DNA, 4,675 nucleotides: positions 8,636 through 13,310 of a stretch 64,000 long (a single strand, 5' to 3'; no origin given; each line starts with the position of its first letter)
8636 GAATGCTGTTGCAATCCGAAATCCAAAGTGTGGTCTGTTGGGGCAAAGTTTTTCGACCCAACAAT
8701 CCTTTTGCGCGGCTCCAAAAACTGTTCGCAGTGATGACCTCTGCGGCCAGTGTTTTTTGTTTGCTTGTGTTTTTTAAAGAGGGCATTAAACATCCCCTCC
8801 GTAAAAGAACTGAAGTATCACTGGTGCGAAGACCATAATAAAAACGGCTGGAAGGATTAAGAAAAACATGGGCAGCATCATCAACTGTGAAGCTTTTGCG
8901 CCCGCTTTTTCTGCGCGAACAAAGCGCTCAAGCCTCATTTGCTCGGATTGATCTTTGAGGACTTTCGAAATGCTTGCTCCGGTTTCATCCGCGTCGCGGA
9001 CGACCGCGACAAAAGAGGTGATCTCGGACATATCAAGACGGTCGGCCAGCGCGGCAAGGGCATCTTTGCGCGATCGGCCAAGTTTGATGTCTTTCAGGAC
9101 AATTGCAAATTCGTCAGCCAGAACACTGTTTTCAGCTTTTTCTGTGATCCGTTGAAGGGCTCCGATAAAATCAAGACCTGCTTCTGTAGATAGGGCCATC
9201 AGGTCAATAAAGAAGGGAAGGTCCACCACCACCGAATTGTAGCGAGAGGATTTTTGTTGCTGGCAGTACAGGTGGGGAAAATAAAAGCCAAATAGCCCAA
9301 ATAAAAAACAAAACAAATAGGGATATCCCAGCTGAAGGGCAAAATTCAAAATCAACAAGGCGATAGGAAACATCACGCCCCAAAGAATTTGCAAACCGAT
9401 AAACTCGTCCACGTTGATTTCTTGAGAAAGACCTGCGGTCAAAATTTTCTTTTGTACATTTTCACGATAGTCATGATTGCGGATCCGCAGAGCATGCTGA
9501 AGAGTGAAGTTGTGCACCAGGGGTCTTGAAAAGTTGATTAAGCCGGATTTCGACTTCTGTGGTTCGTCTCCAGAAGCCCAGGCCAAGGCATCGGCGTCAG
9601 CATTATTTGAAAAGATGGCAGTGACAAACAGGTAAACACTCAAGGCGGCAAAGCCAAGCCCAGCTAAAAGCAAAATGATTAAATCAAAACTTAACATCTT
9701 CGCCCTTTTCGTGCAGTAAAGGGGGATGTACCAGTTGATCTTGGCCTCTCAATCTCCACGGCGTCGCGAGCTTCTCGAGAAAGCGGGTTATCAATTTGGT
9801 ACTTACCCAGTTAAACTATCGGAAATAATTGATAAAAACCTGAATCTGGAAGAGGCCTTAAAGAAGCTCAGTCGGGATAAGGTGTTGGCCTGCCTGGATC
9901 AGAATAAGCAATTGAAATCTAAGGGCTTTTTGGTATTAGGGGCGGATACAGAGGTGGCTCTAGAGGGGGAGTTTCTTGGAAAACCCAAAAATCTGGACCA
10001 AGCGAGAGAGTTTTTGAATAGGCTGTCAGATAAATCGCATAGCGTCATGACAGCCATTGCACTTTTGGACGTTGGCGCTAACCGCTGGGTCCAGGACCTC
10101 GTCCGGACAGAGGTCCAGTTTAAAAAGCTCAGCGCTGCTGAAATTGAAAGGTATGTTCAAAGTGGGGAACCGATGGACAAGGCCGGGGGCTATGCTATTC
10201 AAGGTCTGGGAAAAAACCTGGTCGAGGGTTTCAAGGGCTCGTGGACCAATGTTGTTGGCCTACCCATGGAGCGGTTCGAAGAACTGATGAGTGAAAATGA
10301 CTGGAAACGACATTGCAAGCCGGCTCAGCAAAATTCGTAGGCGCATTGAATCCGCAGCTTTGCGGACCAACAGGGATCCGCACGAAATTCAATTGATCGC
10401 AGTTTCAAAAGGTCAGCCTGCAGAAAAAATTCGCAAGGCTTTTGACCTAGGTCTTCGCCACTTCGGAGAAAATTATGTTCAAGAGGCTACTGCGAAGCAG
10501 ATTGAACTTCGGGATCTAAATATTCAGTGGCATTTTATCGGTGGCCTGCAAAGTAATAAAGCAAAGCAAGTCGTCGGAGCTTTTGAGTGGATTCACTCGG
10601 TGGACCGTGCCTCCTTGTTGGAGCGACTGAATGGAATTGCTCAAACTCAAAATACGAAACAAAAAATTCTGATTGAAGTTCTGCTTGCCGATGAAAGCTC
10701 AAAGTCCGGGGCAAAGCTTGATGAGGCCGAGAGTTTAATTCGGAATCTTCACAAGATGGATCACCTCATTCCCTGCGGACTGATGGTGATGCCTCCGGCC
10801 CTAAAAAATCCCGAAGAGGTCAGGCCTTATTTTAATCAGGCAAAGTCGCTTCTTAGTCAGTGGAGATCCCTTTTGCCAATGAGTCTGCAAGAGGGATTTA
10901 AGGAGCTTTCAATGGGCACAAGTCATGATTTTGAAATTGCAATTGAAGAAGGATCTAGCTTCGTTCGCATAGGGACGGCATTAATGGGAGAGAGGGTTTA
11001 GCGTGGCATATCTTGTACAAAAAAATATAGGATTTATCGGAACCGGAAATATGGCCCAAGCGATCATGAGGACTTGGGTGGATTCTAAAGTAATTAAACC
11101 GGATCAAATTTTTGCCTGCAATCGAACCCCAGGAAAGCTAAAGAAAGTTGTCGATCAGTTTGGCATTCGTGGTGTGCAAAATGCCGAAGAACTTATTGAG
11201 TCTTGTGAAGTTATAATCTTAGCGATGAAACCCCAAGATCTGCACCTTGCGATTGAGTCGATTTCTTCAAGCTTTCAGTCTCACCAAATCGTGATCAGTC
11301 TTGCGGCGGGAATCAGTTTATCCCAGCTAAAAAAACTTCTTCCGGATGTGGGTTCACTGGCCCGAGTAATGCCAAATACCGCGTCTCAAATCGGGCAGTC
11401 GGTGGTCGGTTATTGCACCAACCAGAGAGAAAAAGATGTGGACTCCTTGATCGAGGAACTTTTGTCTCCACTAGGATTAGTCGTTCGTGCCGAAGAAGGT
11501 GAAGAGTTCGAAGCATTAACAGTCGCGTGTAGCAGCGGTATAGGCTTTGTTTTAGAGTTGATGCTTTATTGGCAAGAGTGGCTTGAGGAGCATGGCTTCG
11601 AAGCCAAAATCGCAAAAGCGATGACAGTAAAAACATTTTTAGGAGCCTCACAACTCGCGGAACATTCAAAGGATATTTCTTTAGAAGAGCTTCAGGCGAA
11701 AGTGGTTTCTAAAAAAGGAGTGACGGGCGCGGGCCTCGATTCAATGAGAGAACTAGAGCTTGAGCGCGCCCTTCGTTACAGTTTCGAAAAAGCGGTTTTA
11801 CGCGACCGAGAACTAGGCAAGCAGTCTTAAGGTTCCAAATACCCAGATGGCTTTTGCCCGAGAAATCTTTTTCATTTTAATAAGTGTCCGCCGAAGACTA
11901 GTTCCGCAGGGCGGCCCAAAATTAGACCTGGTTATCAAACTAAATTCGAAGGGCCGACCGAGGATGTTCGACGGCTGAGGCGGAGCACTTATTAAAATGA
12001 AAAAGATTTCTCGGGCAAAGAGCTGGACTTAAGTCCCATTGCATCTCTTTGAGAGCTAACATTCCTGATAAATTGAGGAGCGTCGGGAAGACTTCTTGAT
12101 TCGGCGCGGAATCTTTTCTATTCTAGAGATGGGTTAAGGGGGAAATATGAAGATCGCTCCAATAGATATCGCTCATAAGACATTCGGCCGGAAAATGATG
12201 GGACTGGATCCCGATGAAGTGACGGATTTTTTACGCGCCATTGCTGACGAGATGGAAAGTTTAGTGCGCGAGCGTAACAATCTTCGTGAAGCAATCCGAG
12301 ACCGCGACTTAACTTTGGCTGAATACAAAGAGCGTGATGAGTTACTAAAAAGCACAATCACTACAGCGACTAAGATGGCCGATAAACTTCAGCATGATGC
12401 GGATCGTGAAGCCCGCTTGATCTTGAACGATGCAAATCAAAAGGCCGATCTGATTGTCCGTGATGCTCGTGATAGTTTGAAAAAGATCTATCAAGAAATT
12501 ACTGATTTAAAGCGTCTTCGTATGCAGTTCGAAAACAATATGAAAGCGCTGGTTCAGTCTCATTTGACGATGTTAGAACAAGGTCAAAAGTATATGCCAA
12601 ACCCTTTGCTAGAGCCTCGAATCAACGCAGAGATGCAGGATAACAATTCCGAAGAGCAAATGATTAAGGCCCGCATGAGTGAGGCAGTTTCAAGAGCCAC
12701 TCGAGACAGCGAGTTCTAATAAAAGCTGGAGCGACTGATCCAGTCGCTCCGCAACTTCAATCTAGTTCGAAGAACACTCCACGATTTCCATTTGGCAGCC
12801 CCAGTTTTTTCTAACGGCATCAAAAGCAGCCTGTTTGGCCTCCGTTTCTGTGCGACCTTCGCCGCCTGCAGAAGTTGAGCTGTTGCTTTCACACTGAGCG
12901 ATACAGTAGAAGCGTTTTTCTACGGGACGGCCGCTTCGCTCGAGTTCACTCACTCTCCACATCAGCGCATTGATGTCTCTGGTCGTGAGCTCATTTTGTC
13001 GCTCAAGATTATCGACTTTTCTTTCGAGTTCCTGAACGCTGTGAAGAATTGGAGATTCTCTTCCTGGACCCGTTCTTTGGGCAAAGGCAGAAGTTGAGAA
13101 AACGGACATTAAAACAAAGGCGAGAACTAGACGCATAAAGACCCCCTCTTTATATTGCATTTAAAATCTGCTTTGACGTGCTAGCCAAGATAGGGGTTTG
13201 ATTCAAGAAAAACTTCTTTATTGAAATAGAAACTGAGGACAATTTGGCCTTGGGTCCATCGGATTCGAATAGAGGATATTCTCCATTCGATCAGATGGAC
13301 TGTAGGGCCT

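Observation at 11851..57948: Family of five structured palindromic elements with an invariant asymmetric core, each placed just after a stop codon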

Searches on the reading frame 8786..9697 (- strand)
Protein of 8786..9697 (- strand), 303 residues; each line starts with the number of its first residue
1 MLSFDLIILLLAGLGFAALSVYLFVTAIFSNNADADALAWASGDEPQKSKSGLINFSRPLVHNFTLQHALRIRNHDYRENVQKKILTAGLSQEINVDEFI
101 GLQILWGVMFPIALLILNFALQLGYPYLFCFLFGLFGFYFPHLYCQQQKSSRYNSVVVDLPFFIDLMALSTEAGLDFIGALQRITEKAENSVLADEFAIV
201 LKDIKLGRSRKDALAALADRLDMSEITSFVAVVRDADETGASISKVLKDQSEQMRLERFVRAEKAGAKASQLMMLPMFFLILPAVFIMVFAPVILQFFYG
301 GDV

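Call 60: search_protein_families(library=pfam, max_evalue=0.00001, proteins=[window:8786-9697:-])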
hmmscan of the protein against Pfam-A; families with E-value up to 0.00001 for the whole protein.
window:8786-9697:- (303 aa): 1 family
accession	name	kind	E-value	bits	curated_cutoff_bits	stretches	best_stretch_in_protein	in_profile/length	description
PF00482.28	T2SSF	-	8.2e-19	68.2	25.2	1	163-290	1-124/125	Type II secretion system (T2SS), protein F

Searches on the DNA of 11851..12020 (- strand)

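Call 45: build_rna_model(alignment_id=A2, structure=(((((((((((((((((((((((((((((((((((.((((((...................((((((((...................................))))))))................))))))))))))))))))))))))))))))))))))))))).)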
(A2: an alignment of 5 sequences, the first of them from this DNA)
Model R1 built from alignment A2 (5 sequences, 170 columns); structure: as given.
model positions 135; base pairs 47; branch points 0; effective number of sequences 0.87; information 0.591 bits per position. Calibrated on 0.2 Mb of random sequence (short: E-values are rough).
structure used (alignment columns):
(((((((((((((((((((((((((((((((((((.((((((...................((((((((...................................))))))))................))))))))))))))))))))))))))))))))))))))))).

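Call 46: search_with_rna_model(model_id=R1, source=window, filters=off, max_evalue=10)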
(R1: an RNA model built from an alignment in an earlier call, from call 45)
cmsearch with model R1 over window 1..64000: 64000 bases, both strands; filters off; matches with E-value up to 10: 26.
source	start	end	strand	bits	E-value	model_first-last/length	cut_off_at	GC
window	41692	41824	-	145.9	4.6e-32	1-135/135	no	0.52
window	57815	57946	+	145.6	5.4e-32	1-135/135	no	0.48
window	11854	12018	-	143.9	1.4e-31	1-135/135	no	0.46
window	27804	27948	+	142.6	2.8e-31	1-135/135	no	0.45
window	57815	57946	-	76.3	1.1e-15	1-135/135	no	0.48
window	11854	12018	+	68.6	6.5e-14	1-135/135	no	0.46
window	27804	27948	-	64.4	6.4e-13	1-135/135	no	0.45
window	41692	41824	+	63.3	1.2e-12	1-135/135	no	0.52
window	43946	44066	+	49.3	2.2e-09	1-135/135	no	0.5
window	43946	44066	-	44.2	3.6e-08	1-135/135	no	0.5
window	41329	41384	+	39.4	4.7e-07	41-96/135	no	0.64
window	41372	41544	-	32.5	2e-05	1-135/135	no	0.47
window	41386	41530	+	14.6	0.32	1-135/135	no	0.48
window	37240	37271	-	12.3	1.1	1-135/135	no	0.38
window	18615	18671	+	12.3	1.1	1-135/135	no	0.4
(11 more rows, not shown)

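Call 47: search_with_rna_model(model_id=R1, sources=[L081, L082, L083, L084, L085], filters=off, max_evalue=10)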
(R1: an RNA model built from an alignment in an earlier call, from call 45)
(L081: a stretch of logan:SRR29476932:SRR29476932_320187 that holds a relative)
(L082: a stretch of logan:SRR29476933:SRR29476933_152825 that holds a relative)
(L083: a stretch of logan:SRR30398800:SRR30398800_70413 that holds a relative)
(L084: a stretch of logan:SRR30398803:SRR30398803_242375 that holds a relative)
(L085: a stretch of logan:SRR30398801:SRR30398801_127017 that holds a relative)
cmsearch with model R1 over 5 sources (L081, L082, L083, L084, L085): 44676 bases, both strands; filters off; matches with E-value up to 10: 14.
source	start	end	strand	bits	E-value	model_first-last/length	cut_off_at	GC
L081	6440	6508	-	13.1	0.5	1-135/135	no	0.45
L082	6440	6508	-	13.1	0.5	1-135/135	no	0.45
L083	1057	1128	-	10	2.6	1-135/135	no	0.49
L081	6440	6508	+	9.8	3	1-135/135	no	0.45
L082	6440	6508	+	9.8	3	1-135/135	no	0.45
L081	8026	8059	+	9.2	4.1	1-135/135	no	0.35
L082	8026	8059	+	9.2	4.1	1-135/135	no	0.35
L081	8024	8061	-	8.7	5.5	1-135/135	no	0.34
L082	8024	8061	-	8.7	5.5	1-135/135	no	0.34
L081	5836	5855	+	8.6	5.6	1-135/135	no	0.5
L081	5836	5855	-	8.6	5.6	1-135/135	no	0.5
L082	5836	5855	+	8.6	5.6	1-135/135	no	0.5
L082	5836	5855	-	8.6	5.6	1-135/135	no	0.5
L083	1786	1860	+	7.7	9.1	1-135/135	no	0.49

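Call 52: search_with_rna_model(model_id=R1, sources=[L086, L087], filters=off, max_evalue=1)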
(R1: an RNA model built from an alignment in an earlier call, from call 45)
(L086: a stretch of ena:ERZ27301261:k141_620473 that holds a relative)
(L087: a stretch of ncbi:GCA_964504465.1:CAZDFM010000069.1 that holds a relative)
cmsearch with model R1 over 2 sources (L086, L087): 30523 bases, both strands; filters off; matches with E-value up to 1: 3.
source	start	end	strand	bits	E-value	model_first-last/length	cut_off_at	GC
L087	895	1029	+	11.6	0.78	1-135/135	no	0.44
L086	10238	10297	+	11.3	0.89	1-135/135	no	0.57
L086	8863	8961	+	11.3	0.92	1-135/135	no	0.52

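Call 57: search_with_rna_model(model_id=R1, sources=[L088, L089, L090, L091, L092, L093], filters=off, max_evalue=0.1, show_alignments=6)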
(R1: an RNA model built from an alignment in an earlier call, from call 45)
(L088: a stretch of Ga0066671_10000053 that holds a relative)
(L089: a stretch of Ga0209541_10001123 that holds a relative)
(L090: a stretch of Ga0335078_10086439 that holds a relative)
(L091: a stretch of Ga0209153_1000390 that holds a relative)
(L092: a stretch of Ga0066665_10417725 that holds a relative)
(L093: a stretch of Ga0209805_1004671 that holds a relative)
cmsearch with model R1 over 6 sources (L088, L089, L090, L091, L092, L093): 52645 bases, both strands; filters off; matches with E-value up to 0.1: 0.
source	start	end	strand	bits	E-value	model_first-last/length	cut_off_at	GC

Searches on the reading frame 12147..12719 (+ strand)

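Call 18: search_protein_families(library=pfam, proteins=[window:12147-12719:+])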
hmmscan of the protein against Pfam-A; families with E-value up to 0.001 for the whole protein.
window:12147-12719:+ (190 aa): 2 families
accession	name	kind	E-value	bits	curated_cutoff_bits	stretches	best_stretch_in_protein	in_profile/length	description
PF05103.18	DivIVA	-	9e-38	129.6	28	1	3-133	1-131/131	DivIVA protein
PF01434.24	Peptidase_M41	-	0.00084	19.7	29.9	0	59-119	118-178/191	Peptidase family M41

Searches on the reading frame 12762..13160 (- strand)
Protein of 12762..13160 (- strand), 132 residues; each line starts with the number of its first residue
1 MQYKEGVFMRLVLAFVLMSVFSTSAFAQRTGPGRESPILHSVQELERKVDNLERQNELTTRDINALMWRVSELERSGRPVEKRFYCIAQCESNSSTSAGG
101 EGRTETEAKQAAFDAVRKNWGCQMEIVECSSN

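Call 60: search_protein_families(library=pfam, max_evalue=0.00001, proteins=[window:12762-13160:-])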
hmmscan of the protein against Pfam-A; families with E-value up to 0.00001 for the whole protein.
window:12762-13160:- (132 aa): 0 families
